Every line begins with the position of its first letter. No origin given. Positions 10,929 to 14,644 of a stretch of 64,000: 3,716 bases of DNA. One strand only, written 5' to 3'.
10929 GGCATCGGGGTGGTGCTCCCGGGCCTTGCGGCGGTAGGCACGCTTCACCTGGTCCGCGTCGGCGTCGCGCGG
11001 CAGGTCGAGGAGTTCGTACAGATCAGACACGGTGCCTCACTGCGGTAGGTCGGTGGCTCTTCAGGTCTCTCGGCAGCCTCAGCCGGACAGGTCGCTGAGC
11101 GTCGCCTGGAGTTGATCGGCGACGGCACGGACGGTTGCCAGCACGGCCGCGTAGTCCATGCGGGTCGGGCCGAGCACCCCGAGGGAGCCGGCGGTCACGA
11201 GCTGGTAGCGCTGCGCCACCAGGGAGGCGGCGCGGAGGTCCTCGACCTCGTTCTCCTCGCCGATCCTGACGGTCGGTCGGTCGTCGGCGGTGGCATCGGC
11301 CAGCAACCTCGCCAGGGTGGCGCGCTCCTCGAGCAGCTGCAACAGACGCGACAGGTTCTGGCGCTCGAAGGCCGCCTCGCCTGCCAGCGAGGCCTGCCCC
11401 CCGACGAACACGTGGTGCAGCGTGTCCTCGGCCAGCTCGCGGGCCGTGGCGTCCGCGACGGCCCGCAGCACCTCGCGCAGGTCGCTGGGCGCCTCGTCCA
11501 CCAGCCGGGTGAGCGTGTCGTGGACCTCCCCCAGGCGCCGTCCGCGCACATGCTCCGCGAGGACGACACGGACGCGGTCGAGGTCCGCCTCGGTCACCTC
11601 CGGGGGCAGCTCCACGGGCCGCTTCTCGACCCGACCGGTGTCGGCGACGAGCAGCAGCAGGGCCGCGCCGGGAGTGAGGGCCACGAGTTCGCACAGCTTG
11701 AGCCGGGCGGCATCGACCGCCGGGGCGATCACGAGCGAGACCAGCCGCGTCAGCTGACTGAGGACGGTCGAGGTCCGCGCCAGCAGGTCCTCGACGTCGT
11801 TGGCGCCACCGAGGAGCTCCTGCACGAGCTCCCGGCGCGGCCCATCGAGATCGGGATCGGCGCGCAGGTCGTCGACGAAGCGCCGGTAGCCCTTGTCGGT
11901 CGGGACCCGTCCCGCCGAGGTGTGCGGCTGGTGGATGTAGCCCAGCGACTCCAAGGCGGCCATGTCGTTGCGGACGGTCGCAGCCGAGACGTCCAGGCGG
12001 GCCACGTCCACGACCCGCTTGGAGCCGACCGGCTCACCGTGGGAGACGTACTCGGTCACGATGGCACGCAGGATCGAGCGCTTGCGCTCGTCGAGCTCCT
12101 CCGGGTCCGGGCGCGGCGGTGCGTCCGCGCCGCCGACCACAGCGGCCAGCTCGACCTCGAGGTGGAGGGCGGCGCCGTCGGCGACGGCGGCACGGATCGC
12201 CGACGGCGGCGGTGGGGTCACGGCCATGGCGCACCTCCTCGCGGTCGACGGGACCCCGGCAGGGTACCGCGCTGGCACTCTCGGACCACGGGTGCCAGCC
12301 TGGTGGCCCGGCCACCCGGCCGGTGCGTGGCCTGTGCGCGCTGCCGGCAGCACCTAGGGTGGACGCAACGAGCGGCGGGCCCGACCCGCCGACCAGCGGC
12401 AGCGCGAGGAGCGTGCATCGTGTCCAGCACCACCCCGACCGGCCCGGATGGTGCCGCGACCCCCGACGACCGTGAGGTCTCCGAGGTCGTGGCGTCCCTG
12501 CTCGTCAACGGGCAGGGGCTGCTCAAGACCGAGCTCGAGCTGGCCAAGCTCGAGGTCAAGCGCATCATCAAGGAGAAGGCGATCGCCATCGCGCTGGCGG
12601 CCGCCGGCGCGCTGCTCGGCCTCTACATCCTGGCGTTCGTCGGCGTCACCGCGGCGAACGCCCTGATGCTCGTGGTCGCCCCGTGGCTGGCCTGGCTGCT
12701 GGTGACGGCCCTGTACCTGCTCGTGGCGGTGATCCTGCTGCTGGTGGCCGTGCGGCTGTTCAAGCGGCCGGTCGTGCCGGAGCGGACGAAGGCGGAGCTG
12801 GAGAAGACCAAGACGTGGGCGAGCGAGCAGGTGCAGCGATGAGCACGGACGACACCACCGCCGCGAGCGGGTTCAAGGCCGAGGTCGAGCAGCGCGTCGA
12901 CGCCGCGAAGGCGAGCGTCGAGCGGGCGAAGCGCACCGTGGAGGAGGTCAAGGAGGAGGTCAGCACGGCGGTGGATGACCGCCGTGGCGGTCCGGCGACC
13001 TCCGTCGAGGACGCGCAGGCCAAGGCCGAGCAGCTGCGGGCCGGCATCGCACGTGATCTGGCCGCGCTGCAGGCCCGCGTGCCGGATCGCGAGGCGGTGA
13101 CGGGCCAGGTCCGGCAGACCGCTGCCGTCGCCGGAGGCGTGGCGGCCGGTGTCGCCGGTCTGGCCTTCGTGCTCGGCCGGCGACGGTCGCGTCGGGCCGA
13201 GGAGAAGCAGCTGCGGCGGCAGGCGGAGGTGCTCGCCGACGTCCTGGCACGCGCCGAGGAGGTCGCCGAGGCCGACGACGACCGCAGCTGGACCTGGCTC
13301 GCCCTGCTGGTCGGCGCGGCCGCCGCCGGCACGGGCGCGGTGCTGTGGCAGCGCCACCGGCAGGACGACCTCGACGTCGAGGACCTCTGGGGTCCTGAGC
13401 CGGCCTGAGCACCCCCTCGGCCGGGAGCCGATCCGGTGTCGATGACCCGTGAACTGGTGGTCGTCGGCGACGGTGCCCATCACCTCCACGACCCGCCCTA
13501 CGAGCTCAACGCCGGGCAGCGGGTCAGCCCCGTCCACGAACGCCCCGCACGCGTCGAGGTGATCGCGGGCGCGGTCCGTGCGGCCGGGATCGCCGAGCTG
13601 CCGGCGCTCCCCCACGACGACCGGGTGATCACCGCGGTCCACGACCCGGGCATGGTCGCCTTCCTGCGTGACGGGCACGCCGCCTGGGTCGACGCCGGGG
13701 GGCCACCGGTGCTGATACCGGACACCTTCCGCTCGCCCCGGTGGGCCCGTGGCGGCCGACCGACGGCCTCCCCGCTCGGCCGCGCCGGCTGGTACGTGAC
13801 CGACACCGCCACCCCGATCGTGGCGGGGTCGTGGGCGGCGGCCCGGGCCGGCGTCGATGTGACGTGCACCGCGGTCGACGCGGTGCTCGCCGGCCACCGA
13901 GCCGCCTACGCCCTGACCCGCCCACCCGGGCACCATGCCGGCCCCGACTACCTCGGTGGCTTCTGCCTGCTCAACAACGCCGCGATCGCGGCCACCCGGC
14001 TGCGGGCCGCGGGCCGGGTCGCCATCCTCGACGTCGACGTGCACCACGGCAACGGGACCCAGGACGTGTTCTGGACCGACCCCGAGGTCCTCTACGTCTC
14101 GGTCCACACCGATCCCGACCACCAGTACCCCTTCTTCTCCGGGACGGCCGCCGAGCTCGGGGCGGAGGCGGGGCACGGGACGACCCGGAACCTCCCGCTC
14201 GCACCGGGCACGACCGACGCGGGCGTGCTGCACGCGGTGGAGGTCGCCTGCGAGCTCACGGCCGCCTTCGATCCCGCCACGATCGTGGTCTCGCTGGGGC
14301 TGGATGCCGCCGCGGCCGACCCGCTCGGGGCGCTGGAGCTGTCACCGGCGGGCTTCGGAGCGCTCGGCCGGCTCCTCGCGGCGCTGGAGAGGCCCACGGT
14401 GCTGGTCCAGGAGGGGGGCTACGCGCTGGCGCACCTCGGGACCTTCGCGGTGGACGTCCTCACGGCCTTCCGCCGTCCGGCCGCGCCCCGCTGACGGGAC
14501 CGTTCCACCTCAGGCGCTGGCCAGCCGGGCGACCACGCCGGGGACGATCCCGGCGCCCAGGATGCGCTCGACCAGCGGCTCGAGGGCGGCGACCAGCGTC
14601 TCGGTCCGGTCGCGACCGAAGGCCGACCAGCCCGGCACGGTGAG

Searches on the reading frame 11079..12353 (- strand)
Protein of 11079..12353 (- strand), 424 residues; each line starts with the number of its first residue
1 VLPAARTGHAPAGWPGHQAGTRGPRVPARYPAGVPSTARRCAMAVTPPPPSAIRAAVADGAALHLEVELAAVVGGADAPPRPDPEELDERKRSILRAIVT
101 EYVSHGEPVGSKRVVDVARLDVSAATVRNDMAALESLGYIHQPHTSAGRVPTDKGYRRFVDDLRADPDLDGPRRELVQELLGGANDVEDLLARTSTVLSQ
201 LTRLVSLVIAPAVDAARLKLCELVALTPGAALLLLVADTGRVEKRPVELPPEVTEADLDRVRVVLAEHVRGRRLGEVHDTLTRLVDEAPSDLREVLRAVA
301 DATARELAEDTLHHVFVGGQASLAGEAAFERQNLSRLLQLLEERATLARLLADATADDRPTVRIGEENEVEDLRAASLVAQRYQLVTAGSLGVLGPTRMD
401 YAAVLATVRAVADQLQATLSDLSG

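Call 7: search_protein_families(library=pfam, proteins=[window:11079-12353:-], max_evalue=0.001)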
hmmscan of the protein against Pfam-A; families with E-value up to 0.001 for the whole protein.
window:11079-12353:- (424 aa): 3 families
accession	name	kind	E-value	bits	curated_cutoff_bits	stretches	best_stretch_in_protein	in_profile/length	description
PF01628.27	HrcA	-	4e-51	174.5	22.2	1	188-404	1-214/215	HrcA protein C terminal domain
PF03444.21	HrcA_DNA-bdg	-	2.9e-06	27.3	21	1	87-158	2-72/79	Winged helix-turn-helix transcription repressor, HrcA DNA-binding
PF08220.18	HTH_DeoR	-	0.00014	22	21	1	117-147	21-51/57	DeoR-like helix-turn-helix domain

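Call 26: find_homologous_proteins(query=window:11082-12116:-, max_evalue=1e-30)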
Query window:11082-12116:- (345 aa): 7948 proteins with E <= 1e-30 among 8000 candidates; the best 120 are listed.
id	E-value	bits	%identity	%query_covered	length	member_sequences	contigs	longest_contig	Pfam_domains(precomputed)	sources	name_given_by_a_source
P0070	1.5e-208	710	100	100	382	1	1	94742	PF01628.28,PF03444.22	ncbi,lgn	ncbi:MAG: heat-inducible transcriptional repressor HrcA [Nitriliruptoraceae bacterium]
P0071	2.1e-200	683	97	99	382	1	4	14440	PF01628.28,PF03444.22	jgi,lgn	jgi:heat-inducible transcriptional repressor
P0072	2.4e-199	680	97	99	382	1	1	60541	PF01628.28,PF03444.22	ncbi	-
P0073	6.9e-191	652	92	100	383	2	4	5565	PF01628.28,PF03444.22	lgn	-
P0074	4.5e-190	649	92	99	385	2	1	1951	PF01628.28,PF03444.22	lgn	-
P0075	3.3e-188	643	91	100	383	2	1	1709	PF01628.28,PF03444.22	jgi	jgi:heat-inducible transcriptional repressor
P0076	1.9e-187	641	91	99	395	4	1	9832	PF01628.28,PF03444.22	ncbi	ncbi:MAG: heat-inducible transcriptional repressor HrcA [Nitriliruptoraceae bacterium]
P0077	3.9e-177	607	87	99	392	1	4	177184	PF01628.28,PF03444.22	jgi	jgi:heat-inducible transcriptional repressor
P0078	5.0e-177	606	87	99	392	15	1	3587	PF01628.28,PF03444.22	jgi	jgi:heat-inducible transcriptional repressor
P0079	6.5e-177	606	87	98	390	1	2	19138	PF01628.28,PF03444.22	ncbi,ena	-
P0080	1.7e-176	605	87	99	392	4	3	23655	PF01628.28,PF03444.22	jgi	jgi:heat-inducible transcriptional repressor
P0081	6.0e-176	603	87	99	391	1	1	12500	PF01628.28,PF03444.22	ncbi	-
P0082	7.1e-176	603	87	98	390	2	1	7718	PF01628.28,PF03444.22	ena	-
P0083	2.4e-175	601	85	100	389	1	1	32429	PF01628.28,PF03444.22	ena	-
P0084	2.9e-175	601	86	97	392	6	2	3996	PF01628.28,PF03444.22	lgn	-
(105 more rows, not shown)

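Call 27: find_encoding_contigs(protein=P0070, flank=10000, max_places=3)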
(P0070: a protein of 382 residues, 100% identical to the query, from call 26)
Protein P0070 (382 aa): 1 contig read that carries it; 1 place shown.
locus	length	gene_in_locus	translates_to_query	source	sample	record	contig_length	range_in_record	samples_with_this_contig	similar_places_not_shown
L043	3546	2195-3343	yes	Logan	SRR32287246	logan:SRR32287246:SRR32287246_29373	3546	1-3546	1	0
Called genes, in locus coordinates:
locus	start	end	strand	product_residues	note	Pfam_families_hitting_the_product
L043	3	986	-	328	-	?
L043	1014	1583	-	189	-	-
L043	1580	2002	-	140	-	PF07332:Phage_holin_3_6, PF03994:DUF350 (faint)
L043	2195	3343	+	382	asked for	PF03444:WHD_HrcA (weak), PF01628:HrcA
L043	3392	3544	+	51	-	?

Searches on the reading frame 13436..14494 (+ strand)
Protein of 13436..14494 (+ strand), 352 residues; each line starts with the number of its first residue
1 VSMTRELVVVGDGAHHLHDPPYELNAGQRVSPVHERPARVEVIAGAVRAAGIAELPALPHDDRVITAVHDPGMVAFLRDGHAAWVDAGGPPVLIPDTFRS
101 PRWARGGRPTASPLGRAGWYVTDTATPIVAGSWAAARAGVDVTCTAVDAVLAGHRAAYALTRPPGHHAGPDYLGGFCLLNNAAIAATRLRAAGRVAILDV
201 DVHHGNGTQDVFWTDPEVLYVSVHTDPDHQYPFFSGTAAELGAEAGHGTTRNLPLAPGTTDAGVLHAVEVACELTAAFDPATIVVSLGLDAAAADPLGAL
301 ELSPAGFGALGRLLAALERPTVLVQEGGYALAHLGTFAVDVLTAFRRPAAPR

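Call 63: search_protein_families(library=pfam, proteins=[window:13436-14494:+], max_evalue=0.001)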
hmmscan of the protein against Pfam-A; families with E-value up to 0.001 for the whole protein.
window:13436-14494:+ (352 aa): 1 family
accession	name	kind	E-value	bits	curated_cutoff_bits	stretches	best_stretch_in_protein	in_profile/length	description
PF00850.24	Hist_deacetyl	-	4.2e-71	240.1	27.9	1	35-342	3-295/298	Histone deacetylase domain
